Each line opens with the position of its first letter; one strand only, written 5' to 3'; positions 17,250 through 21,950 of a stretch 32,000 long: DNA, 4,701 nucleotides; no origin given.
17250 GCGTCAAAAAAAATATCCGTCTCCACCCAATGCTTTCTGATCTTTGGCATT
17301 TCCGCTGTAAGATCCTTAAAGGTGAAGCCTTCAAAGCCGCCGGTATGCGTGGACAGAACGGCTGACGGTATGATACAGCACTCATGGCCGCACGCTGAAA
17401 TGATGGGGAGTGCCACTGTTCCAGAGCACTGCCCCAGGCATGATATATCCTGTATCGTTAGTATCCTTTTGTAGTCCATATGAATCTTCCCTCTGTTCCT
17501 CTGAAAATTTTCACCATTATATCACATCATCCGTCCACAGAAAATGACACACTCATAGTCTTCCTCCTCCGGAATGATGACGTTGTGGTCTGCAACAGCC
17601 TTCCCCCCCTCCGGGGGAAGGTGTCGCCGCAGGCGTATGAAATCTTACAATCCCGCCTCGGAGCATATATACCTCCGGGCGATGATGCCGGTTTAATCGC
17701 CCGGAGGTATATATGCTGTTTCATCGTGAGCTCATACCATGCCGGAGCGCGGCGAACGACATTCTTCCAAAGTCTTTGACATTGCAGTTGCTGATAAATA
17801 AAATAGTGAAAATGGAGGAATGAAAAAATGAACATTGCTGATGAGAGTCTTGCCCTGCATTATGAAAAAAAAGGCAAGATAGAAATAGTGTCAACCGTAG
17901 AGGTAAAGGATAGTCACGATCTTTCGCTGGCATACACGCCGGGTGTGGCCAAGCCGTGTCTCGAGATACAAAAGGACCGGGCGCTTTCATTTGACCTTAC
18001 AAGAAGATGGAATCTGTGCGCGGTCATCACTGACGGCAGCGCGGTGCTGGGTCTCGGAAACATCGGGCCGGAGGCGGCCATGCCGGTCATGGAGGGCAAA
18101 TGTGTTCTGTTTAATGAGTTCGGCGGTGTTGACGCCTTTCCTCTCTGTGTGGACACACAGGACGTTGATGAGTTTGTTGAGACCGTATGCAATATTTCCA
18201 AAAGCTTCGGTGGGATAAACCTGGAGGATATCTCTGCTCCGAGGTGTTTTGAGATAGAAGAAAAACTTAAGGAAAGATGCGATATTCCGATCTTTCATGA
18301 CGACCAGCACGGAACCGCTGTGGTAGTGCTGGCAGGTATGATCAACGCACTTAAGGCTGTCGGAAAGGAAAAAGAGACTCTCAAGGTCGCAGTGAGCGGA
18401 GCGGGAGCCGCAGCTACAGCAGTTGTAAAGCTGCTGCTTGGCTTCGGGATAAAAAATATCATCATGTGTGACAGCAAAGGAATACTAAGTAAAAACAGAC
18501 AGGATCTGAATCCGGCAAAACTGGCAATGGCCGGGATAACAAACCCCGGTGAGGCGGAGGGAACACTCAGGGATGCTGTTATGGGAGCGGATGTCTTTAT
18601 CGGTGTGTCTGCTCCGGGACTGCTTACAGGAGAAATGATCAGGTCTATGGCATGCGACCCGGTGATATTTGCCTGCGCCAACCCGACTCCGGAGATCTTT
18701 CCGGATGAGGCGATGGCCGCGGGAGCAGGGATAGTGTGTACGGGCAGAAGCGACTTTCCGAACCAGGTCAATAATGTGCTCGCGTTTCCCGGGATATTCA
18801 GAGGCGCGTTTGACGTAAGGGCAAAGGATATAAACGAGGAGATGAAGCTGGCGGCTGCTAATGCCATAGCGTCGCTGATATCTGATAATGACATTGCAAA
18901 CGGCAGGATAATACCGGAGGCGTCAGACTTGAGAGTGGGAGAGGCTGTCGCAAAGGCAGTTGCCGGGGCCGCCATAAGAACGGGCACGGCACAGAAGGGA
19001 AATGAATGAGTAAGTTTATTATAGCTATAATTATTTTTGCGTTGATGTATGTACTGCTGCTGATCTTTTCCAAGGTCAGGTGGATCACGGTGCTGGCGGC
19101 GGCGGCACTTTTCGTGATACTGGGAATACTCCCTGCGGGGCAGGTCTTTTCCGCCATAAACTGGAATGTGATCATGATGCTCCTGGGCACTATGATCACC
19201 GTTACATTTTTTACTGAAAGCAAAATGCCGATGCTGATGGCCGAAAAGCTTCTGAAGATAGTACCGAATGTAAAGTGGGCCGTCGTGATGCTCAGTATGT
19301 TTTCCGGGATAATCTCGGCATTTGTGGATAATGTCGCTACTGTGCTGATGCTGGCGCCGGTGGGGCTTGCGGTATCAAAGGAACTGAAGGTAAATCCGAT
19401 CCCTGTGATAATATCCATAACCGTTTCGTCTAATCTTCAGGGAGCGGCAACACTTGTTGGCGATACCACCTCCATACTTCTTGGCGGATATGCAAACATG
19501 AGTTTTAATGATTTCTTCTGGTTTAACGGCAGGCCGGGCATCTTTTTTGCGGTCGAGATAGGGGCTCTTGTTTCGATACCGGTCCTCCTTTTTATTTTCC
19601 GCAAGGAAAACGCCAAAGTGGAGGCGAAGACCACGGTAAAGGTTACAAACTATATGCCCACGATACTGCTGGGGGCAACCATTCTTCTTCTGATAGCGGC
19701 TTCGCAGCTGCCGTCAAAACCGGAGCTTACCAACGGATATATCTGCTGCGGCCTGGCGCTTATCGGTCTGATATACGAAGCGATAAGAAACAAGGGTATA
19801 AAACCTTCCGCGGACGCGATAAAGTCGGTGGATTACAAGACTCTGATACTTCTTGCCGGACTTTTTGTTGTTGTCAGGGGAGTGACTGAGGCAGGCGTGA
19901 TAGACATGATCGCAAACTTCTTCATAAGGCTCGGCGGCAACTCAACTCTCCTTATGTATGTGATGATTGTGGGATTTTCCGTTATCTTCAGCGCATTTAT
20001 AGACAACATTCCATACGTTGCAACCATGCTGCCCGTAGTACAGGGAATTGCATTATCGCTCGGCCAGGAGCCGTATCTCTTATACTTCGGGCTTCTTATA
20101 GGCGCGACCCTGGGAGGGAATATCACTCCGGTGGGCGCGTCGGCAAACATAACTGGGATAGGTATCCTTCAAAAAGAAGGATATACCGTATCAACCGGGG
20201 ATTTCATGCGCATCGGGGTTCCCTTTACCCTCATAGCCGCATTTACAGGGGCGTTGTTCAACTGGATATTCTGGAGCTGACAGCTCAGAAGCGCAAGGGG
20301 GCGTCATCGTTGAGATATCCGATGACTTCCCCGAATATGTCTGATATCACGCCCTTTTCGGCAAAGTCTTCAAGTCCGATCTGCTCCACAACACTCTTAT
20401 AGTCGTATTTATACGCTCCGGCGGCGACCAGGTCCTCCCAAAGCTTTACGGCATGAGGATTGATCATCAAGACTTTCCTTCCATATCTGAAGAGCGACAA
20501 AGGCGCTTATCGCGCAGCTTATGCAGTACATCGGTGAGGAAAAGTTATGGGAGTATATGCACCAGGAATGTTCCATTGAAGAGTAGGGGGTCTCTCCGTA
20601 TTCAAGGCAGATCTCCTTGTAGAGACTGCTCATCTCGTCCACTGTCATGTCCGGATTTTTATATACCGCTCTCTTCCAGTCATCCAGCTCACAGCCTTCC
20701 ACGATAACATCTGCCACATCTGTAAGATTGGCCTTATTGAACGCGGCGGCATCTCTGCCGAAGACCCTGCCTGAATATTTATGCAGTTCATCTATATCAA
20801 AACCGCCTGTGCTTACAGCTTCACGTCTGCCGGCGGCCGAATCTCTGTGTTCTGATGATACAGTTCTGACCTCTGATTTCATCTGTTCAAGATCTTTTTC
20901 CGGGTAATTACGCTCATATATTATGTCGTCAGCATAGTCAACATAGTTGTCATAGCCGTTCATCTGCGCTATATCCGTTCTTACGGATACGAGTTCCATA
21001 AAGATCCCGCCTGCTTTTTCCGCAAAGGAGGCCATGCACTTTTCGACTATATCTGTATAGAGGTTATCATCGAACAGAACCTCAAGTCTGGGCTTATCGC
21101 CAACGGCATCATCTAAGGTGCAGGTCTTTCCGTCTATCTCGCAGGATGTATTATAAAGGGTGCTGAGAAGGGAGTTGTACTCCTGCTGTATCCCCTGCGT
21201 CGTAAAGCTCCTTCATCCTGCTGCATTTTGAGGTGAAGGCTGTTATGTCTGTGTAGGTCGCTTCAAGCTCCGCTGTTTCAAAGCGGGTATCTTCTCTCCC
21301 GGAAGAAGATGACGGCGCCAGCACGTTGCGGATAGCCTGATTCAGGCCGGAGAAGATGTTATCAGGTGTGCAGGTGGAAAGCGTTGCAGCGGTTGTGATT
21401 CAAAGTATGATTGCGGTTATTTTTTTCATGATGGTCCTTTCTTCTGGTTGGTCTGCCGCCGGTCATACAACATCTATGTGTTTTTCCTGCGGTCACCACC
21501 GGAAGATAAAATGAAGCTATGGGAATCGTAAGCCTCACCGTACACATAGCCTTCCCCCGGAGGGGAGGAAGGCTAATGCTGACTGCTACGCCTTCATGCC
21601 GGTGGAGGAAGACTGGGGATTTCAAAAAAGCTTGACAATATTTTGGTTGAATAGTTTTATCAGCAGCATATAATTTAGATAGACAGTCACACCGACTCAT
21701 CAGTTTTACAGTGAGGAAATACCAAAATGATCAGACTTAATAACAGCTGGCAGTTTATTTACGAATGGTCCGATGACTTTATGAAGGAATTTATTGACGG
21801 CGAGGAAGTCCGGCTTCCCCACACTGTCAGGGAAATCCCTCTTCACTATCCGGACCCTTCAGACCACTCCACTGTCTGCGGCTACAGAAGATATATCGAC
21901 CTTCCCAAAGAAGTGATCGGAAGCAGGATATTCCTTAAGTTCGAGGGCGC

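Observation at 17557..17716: Diverged two-copy structured element with CCUCC (anti-Shine-Dalgarno-like) motifs: copy A between the pdxK and malic-enzyme promoters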

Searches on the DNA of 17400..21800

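Call 7: search_rna_families(source=window, start=17400, end=21800, threshold=evalue, max_evalue=10, show_alignments=3)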
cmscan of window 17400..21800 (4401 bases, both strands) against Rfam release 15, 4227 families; matches with E-value up to 10: 2.
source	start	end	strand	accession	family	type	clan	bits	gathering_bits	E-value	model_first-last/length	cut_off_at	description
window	17661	17717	-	RF00885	MIR821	Gene; miRNA;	-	16.6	249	8.6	69-208/275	no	MIR821 microRNA precursor family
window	21586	21636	+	RF01696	Chlorobi-1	Gene; sRNA;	-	13.9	50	5.1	1-67/67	no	Chlorobi-1 RNA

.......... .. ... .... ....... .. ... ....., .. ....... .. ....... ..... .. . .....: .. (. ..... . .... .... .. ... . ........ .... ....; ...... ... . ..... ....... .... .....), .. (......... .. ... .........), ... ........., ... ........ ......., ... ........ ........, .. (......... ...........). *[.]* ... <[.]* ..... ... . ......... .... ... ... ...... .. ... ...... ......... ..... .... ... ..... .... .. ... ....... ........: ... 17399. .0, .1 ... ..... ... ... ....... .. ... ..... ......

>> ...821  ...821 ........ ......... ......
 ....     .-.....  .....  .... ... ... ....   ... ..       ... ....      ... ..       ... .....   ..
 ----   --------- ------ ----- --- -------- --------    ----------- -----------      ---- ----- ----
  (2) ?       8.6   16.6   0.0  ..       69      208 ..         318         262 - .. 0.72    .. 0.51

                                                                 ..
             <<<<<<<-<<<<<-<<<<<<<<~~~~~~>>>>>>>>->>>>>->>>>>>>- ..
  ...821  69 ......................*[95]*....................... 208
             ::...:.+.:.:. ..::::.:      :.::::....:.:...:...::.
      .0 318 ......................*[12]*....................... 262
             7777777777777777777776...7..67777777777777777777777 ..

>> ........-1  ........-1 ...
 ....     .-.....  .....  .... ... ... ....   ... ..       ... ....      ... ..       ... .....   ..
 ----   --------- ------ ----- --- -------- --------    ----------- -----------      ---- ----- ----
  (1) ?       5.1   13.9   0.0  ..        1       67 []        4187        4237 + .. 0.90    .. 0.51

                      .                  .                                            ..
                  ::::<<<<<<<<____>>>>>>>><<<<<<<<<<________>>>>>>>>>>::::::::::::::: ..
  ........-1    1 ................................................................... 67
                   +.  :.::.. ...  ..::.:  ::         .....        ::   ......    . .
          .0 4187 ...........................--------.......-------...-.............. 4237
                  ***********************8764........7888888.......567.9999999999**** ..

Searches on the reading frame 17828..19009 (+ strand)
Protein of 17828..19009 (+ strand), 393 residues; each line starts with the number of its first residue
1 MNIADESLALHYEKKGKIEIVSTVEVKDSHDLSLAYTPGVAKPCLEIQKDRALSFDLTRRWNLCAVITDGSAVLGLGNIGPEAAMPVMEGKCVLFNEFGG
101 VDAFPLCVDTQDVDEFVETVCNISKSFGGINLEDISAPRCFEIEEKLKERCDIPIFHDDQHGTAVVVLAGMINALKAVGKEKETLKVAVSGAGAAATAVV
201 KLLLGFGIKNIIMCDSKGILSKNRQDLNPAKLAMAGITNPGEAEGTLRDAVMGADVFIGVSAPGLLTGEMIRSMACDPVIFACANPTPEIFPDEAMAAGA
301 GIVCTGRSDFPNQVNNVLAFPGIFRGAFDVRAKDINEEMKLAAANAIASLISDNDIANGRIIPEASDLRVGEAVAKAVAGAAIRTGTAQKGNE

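Call 6: search_protein_families(library=pfam, proteins=[window:17828-19009:+], max_evalue=0.01)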
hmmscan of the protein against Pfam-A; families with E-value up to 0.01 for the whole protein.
window:17828-19009:+ (393 aa): 4 families
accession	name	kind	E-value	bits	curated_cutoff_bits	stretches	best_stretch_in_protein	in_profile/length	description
PF00390.24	malic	-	6.4e-30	104.8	23.1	1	16-148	2-182/182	Malic enzyme, N-terminal domain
PF03949.21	Malic_M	-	4e-26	92.3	23.5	1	162-382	3-257/258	Malic enzyme, NAD binding domain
PF00208.27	ELFV_dehydrog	-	0.00052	20.2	23.4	1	163-227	10-74/241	Glutamate/Leucine/Phenylalanine/Valine dehydrogenase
PF01262.27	AlaDh_PNT_C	-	0.0092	15.9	23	0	183-281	27-126/214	Alanine dehydrogenase/PNT, C-terminal domain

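Call 50: find_encoding_contigs(protein=window:17828-19009:+, flank=6000, max_places=8)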
Protein window:17828-19009:+ (393 aa): no gene with exactly this product is on record in the collection.

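Call 84: find_homologous_proteins(query=window:17828-19009:+, max_evalue=1e-100)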
Query window:17828-19009:+ (393 aa): 8000 proteins with E <= 1e-100 among 8000 candidates; the best 120 are listed.
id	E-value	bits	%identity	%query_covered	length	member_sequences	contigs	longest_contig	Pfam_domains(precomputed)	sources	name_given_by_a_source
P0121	3.3e-255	864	100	100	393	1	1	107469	PF00390.25,PF03949.22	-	-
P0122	2.9e-245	831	95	100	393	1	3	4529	PF00390.25,PF03949.22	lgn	-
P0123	3.7e-225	765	70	83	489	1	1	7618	PF00390.25,PF03949.22,PF00208.28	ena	-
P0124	4.4e-197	673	60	64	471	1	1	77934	PF00390.25,PF03949.22,PF00208.28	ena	-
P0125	1.7e-192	658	76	99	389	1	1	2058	PF00390.25,PF03949.22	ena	-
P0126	9.4e-192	655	77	94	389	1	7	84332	PF00390.25,PF03949.22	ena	-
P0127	9.8e-192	655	77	94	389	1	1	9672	PF00390.25,PF03949.22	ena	-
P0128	4.9e-191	653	77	94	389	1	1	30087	PF00390.25,PF03949.22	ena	-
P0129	6.9e-191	652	76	99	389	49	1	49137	PF00390.25,PF03949.22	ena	-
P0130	8.2e-191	652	76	94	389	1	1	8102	PF00390.25,PF03949.22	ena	-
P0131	1.6e-190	651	77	94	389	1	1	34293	PF00390.25,PF03949.22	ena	-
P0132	5.0e-190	649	75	99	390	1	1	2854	PF00390.25,PF03949.22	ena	-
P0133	8.1e-190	649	75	99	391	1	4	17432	PF00390.25,PF03949.22,PF00208.28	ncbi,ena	-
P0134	8.7e-190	649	75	99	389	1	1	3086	PF00390.25,PF03949.22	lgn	-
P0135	1.0e-189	648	75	99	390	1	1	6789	PF00390.25,PF03949.22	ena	-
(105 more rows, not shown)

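Call 85: find_encoding_contigs(protein=P0122, flank=6000, max_places=4)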
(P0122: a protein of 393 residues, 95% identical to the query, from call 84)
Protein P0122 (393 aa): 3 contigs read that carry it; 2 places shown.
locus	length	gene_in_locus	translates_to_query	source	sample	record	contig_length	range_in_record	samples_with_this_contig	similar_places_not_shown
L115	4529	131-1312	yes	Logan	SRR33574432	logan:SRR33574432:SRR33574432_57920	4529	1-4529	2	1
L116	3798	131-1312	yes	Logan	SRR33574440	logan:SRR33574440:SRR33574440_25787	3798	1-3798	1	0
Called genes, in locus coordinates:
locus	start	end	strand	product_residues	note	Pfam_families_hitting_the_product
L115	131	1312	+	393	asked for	PF00390:malic, PF03949:Malic_M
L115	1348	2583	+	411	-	PF02040:ArsB, PF03600:CitMHS, PF06808:DctM (faint), PF03600:CitMHS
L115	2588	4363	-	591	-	PF01432:Peptidase_M3 (faint)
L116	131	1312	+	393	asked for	PF00390:malic, PF03949:Malic_M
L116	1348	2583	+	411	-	PF02040:ArsB, PF03600:CitMHS, PF06808:DctM (faint), PF03600:CitMHS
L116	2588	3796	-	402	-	?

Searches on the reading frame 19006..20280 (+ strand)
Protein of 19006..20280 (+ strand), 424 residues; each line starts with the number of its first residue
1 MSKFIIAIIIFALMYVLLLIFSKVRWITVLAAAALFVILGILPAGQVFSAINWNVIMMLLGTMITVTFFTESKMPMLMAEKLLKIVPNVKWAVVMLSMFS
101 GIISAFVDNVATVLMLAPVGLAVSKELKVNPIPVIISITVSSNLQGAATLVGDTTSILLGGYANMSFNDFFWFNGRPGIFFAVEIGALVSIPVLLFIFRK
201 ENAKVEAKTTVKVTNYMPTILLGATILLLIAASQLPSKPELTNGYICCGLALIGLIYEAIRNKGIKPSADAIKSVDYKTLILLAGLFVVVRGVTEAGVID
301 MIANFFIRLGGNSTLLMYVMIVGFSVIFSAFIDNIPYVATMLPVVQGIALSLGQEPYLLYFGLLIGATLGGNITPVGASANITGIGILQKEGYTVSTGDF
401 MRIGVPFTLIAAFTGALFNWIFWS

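Call 6: search_protein_families(library=pfam, proteins=[window:19006-20280:+], max_evalue=0.01)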
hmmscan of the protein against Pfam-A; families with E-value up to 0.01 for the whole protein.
window:19006-20280:+ (424 aa): 3 families
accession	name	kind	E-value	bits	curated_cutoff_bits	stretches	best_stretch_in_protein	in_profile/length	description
PF03600.22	CitMHS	-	3.3e-74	250.4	31.9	2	17-365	2-335/336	Citrate transporter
PF02040.21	ArsB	-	9.7e-10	38.8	22.2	1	7-410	2-410/423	Arsenical pump membrane protein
PF06808.19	DctM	-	1.8e-05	24.2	23.8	1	162-422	159-411/413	Tripartite ATP-independent periplasmic transporter, DctM component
